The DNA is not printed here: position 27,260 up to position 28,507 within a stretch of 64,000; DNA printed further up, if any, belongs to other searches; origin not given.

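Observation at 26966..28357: NERD protein plus COG3440-like HNH endonuclease next to a Dcm system: possible type IV (modification-dependent) restriction module and potential conflict with neighbouring 5mC methylation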

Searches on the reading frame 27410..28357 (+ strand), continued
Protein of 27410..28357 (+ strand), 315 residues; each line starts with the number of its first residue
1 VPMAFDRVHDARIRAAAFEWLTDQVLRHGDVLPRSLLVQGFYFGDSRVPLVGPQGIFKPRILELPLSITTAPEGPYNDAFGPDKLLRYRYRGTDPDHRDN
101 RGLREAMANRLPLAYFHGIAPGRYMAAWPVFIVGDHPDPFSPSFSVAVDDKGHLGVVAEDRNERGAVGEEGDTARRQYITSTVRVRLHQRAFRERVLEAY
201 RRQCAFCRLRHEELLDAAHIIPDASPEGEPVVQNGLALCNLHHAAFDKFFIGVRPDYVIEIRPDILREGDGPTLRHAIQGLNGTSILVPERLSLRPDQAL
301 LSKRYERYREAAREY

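Call 33: search_solved_structures(query=A2, max_evalue=10, show_alignments=5)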
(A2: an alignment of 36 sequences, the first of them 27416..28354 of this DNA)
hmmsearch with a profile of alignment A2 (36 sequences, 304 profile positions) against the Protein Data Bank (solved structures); distinct sequences matched with E-value up to 10: 2.
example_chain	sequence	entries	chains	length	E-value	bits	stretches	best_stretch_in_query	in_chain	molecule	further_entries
6ghs_A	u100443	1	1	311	0.055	15.8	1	186-251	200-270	TagI restriction endonuclease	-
6e8l_A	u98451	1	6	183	1.2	11.3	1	221-263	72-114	Alkyl hydroperoxide reductase AhpD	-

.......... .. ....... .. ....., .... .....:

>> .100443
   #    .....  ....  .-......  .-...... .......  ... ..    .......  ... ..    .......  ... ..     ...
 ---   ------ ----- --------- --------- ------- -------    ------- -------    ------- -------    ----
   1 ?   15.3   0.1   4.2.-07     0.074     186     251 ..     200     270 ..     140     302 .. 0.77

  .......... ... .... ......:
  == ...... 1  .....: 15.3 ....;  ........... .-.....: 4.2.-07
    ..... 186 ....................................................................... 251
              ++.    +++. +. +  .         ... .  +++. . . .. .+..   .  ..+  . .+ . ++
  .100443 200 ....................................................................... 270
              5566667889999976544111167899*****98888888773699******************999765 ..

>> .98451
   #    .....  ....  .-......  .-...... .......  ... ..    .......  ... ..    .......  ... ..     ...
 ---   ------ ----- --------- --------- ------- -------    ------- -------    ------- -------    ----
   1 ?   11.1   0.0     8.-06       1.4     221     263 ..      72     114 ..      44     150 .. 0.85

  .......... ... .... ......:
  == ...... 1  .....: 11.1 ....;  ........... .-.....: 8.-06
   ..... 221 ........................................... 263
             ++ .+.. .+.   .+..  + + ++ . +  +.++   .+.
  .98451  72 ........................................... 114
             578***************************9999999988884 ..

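Call 42: search_protein_families(library=pfam, alignment_id=A3, max_evalue=0.00001)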
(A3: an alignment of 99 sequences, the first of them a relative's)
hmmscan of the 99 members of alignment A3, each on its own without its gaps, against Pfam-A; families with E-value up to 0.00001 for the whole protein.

A. member 1, L007:4707-5927:+ (407 aa): 1 family
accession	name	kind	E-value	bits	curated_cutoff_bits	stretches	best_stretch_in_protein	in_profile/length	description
PF12705.13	PDDEXK_1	-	4.7e-36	125.4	22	1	6-252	2-247/247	PD-(D/E)XK nuclease superfamily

B. families by the number of members that match (of 99 scanned): 96 families (the first 25 are shown)
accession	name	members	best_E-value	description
PF13391.12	HNH_2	8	1.1e-13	HNH endonuclease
PF13635.12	DUF4143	2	2e-43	Domain of unknown function (DUF4143)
PF01433.26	Peptidase_M1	2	4.9e-38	Peptidase family M1 domain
PF00378.25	ECH_1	2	5.1e-37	Enoyl-CoA hydratase/isomerase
PF00892.27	EamA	2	3.8e-28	EamA-like transporter family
PF13173.12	AAA_14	2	1.9e-27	AAA domain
PF16113.10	ECH_2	2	3.4e-27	Enoyl-CoA hydratase/isomerase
PF01979.26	Amidohydro_1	2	7.9e-23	Amidohydrolase family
PF01850.27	PIN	2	2e-16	PIN domain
PF17900.6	Peptidase_M1_N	2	1.4e-14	Peptidase M1 N-terminal domain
PF07969.17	Amidohydro_3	2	7.9e-12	Amidohydrolase family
PF00135.34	COesterase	1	4e-111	Carboxylesterase family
PF11794.13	HpaB_N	1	1.6e-85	4-hydroxyphenylacetate 3-hydroxylase N terminal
PF01695.23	IstB_IS21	1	1.5e-82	IstB-like ATP binding protein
PF00198.28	2-oxoacid_dh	1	7.5e-80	2-oxoacid dehydrogenases acyltransferase (catalytic domain)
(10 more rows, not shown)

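Call 47: search_protein_families(library=pfam, alignment_id=A2, max_evalue=10)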
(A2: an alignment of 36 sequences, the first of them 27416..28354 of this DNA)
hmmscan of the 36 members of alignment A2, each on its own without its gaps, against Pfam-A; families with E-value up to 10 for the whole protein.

A. member 1, window:27416-28354:+ (313 aa): 2 families
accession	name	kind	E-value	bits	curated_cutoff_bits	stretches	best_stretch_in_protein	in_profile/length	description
PF13391.12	HNH_2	-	4.1e-11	43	21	1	202-251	1-65/66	HNH endonuclease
PF17595.7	DUF5491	-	0.26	12.1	27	1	62-94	30-63/68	Family of unknown function (DUF5491)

B. families by the number of members that match (of 36 scanned): 9 families
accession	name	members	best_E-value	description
PF13391.12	HNH_2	35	9.8e-12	HNH endonuclease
PF17595.7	DUF5491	5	0.0034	Family of unknown function (DUF5491)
PF01844.29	HNH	5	0.015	HNH endonuclease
PF14279.12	HNH_5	3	0.0048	HNH endonuclease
PF08518.16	GIT_SHD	1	0.05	Spa2 homology domain (SHD) of GIT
PF22341.1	GSPE_N1E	1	0.065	GSPII protein E, N1E domain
PF12623.12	Hen1_L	1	0.09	RNA repair, ligase-Pnkp-associating, region of Hen1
PF08338.16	DUF1731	1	0.11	Domain of unknown function (DUF1731)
PF22946.1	SPEF2_D5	1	0.18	CPC1/SPEF2 domain D5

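Call 58: search_dna_similar(query=window:27416-28354:+, collection=plasmids, mode=protein, max_rows=15)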
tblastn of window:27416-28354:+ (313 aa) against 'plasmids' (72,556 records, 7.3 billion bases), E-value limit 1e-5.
Records with a match: 66; places in all: 68; records where one place covers at least 80% of the query: 9.
Best place of each record, by identity: <60% 66.
By first word of the organism name: Bacillus 14; Roseomonas 6; Nostoc 6; Bradyrhizobium 4; Halobacterium 3; Azospirillum 2; Halalkalicoccus 2; Halorussus 2; Natribaculum 2; Neisseria 2; and 22 more.
By predicted mobility (MOB-suite, as given by PLSDB): non-mobilizable 59; conjugative 6; mobilizable 1.
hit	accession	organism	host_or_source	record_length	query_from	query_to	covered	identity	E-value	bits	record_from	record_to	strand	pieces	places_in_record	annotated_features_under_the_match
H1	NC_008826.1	Methylibium petroleiphilum PM1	-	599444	11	301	93%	39.3%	9e-46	172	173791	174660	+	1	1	HNH endonuclease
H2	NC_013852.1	Allochromatium vinosum DSM 180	-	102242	8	301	94%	37.9%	2e-47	177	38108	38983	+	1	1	HNH endonuclease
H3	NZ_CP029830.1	Azospirillum ramasamyi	single cell,Cow dung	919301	8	295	92%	38.6%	3e-48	179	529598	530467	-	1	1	HNH endonuclease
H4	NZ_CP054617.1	Azospirillum oryzae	cell culture,soil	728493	8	295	92%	37.3%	4e-44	167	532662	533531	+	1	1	HNH endonuclease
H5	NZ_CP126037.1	Bradyrhizobium elkanii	Glycine max,soybean,root nodule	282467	7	300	94%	31.9%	4e-33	136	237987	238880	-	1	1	HNH endonuclease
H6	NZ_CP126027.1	Bradyrhizobium elkanii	Glycine max,soybean,root nodule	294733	7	300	94%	31.9%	4e-33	136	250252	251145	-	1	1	HNH endonuclease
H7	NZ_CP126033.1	Bradyrhizobium elkanii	Glycine max,soybean,root nodule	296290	7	300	94%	31.9%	4e-33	136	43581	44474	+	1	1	HNH endonuclease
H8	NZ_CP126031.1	Bradyrhizobium elkanii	Glycine max,soybean,root nodule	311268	7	300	94%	31.9%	4e-33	136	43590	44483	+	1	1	HNH endonuclease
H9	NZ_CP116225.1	Actinomyces oris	Homo sapiens,Cell culture,oral cavity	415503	14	295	90%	30.2%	8e-28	120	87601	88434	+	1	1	HNH endonuclease signature motif containing protein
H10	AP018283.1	Chondrocystis sp. NIES-4102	-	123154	152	294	46%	36.8%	2e-10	69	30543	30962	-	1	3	hypothetical protein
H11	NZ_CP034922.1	Roseomonas mucosa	Homo sapiens,tissue sample,Clinical, ...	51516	142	297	50%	32.1%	7e-7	58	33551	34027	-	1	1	HNH endonuclease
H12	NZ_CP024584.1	Roseomonas sp. FDAARGOS_362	Homo sapiens,peripheral Blood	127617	142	297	50%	32.1%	7e-7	58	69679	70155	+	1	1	HNH endonuclease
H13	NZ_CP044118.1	Roseomonas mucosa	Homo sapiens,clinical isolate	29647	142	297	50%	30.9%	1e-6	57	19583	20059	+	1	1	HNH endonuclease signature motif containing protein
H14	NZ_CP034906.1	Roseomonas mucosa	Homo sapiens,tissue sample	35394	142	297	50%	30.9%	1e-6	57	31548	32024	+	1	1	HNH endonuclease signature motif containing protein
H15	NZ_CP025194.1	Roseomonas mucosa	Homo sapiens,clinical, human skin, ...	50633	142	297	50%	30.9%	1e-6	57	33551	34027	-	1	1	HNH endonuclease signature motif containing protein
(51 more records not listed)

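Call 59: search_dna_similar(query=window:27416-28354:+, collection=phages, mode=protein, max_rows=10)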
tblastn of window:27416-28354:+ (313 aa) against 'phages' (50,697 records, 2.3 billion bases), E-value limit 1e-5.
Records with a match: 6; places in all: 6; records where one place covers at least 80% of the query: 2.
Best place of each record, by identity: <60% 6.
By first word of the organism name: Vibrio 2; Haloarcula 2; Bacteriophage 1; Salmonella 1.
By host as written in the record: Haloarcula hispanica 2; Vibrio cyclitrophicus 10N.286.54.E5 1; Vibrio cyclitrophicus 10N.286.55.C4 1; - 1; Salmonella enterica subsp. enterica serovar Kentucky 1.
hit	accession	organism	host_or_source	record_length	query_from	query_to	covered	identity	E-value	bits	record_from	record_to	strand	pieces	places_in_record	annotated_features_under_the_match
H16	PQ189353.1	Vibrio phage 10N.286.54.E5_PE002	Vibrio cyclitrophicus 10N.286.54.E5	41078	25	300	88%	22.3%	5e-7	57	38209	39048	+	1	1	hypothetical protein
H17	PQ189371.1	Vibrio phage 10N.286.55.C4_PE001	Vibrio cyclitrophicus 10N.286.55.C4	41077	25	300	88%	22.3%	5e-7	57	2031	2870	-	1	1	hypothetical protein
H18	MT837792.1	Bacteriophage sp.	human fecal samples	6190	181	301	39%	34.4%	2e-10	67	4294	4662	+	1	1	record has no annotation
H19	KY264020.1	Haloarcula hispanica pleomorphic virus 4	Haloarcula hispanica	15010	175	294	38%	32.0%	3e-6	55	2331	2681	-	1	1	hypothetical protein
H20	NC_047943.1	Haloarcula hispanica pleomorphic virus 4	Haloarcula hispanica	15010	175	294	38%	32.0%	3e-6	55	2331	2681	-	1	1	HNH endonuclease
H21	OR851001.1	Salmonella phage S.Kent 1-2-1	Salmonella enterica subsp. enterica ...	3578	181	288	35%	34.8%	2e-6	55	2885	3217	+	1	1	record has no annotation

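Call 60: get_annotated_region(hit=H2, flank=6000)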
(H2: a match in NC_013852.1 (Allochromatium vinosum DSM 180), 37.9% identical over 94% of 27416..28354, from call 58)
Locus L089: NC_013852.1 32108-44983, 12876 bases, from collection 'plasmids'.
description: Allochromatium vinosum DSM 180 plasmid pALVIN01, complete sequence
organism: Allochromatium vinosum DSM 180 (NCBI taxid 572477)
taxonomy: Bacteria; Pseudomonadota; Gammaproteobacteria; Chromatiales; Chromatiaceae; Allochromatium; Allochromatium vinosum; Allochromatium vinosum DSM 180
host: -; source: -; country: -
typing (MOB-suite, as given by PLSDB): non-mobilizable; replicon rep_cluster_1270
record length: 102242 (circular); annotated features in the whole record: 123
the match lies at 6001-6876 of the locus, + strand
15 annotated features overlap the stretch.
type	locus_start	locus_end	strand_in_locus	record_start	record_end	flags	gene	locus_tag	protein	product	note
CDS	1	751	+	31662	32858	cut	-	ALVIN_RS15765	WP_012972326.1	RtcB family protein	GO:0006396 - RNA processing [Evidence IEA]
CDS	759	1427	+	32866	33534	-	-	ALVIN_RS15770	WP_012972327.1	hypothetical protein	-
CDS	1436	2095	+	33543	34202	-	-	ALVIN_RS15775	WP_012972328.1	hypothetical protein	-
CDS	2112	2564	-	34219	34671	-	-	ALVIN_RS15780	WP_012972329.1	hypothetical protein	-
CDS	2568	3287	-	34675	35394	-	-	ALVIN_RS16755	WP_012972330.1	ProQ/FinO family protein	-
CDS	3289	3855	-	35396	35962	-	-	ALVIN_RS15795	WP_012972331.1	DUF2939 domain-containing protein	-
CDS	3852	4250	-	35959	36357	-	-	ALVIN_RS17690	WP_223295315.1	YbaK/EbsC family protein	-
CDS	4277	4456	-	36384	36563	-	-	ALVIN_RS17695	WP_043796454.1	hypothetical protein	-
CDS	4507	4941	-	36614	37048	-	-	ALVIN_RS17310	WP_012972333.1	DUF4124 domain-containing protein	-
CDS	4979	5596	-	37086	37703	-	-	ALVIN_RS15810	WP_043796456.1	3'-5' exonuclease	-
CDS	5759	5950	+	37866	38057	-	-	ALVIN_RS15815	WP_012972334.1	hypothetical protein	-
CDS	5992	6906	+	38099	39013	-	-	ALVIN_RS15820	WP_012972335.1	HNH endonuclease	-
CDS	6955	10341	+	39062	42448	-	hsdR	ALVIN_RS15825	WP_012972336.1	type I restriction-modification system endonuclease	-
CDS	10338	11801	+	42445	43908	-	-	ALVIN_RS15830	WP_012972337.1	N-6 DNA methylase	GO:0006306 - DNA methylation [Evidence IEA]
CDS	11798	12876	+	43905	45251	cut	-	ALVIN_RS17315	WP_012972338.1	restriction endonuclease subunit S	GO:0006304 - DNA modification [Evidence IEA]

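Call 61: get_annotated_region(hit=H1, flank=6000)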
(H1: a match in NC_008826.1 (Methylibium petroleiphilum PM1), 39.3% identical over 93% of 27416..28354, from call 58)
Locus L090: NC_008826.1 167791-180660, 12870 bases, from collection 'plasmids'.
description: Methylibium petroleiphilum PM1 plasmid RPME01, complete sequence
organism: Methylibium petroleiphilum PM1 (NCBI taxid 420662)
taxonomy: Bacteria; Pseudomonadota; Betaproteobacteria; Burkholderiales; Sphaerotilaceae; Methylibium; Methylibium petroleiphilum; Methylibium petroleiphilum PM1
host: -; source: -; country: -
typing (MOB-suite, as given by PLSDB): conjugative; relaxase MOBP; mating-pair formation MPF_F
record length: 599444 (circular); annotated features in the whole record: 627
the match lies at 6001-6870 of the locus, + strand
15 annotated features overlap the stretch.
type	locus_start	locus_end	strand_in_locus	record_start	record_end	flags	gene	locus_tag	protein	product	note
CDS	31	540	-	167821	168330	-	-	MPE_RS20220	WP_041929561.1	hypothetical protein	-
CDS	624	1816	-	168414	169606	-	-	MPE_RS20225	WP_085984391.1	IS3-like element ISMpe1 family transposase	-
CDS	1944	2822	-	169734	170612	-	-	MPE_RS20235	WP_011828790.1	plasmid partitioning protein RepB C-terminal domain-containing protein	-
CDS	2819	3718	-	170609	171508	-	-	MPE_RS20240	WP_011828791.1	ParB/RepB/Spo0J family partition protein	GO:0007059 - chromosome segregation [Evidence IEA]; GO:0000910 - cytokinesis [Evidence IEA]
CDS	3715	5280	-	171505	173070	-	-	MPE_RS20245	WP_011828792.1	recombinase family protein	GO:0006310 - DNA recombination [Evidence IEA]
CDS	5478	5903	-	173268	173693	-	-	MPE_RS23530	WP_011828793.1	hypothetical protein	-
CDS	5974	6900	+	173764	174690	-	-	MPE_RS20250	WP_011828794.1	HNH endonuclease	-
CDS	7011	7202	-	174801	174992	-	-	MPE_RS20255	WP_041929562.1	hypothetical protein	-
CDS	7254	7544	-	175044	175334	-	-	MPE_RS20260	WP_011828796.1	hypothetical protein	-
CDS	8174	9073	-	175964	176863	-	-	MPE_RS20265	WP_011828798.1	DnaB-like helicase C-terminal domain-containing protein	-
CDS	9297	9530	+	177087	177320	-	-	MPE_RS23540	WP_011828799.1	helix-turn-helix transcriptional regulator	-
CDS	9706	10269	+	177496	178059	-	-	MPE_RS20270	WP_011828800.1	dCMP deaminase family protein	-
CDS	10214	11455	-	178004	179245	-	-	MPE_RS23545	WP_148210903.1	hypothetical protein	-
CDS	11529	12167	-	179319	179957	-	-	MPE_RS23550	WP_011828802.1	hypothetical protein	-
CDS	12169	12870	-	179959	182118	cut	-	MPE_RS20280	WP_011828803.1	hypothetical protein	-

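Call 62: get_annotated_region(hit=H3, flank=6000)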
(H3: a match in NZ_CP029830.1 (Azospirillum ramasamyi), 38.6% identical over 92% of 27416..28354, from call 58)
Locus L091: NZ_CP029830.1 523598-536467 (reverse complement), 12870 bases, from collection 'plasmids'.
description: Azospirillum ramasamyi strain M2T2B2 plasmid unnamed1, complete sequence
organism: Azospirillum ramasamyi (NCBI taxid 682998)
taxonomy: Bacteria; Pseudomonadota; Alphaproteobacteria; Rhodospirillales; Azospirillaceae; Azospirillum; Azospirillum ramasamyi
host: -; source: single cell,Cow dung; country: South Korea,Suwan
typing (MOB-suite, as given by PLSDB): non-mobilizable
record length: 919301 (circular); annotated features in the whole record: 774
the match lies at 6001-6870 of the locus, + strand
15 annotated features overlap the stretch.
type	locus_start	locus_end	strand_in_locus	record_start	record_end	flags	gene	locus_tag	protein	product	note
CDS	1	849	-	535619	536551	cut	-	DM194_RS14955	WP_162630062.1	kinase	-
CDS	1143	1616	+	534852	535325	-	-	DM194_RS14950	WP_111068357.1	Lrp/AsnC family transcriptional regulator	-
CDS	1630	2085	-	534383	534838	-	-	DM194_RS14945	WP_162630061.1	thermonuclease family protein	-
CDS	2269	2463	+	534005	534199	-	-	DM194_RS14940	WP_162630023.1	hypothetical protein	-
CDS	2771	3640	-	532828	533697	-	-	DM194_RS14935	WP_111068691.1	alpha/beta hydrolase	-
CDS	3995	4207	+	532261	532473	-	-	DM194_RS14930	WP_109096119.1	DUF4287 domain-containing protein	-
CDS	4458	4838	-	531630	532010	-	-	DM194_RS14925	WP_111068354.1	tautomerase family protein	-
CDS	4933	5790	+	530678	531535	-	-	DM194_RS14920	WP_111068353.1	LysR family transcriptional regulator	GO:0006355 - regulation of DNA-templated transcription [Evidence IEA]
CDS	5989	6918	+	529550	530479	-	-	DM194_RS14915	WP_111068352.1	HNH endonuclease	-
CDS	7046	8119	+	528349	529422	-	-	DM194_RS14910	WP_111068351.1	hypothetical protein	-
CDS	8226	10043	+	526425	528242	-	-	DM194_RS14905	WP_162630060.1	class I SAM-dependent methyltransferase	-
CDS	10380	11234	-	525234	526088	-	-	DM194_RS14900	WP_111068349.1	HNH endonuclease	-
CDS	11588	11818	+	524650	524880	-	-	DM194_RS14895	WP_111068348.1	hypothetical protein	-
CDS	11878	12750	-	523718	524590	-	istB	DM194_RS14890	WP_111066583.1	IS21-like element ISAzs30 family helper ATPase IstB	-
CDS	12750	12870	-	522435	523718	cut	istA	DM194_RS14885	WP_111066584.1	IS21-like element ISAzs30 family transposase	GO:0006313 - DNA transposition [Evidence IEA]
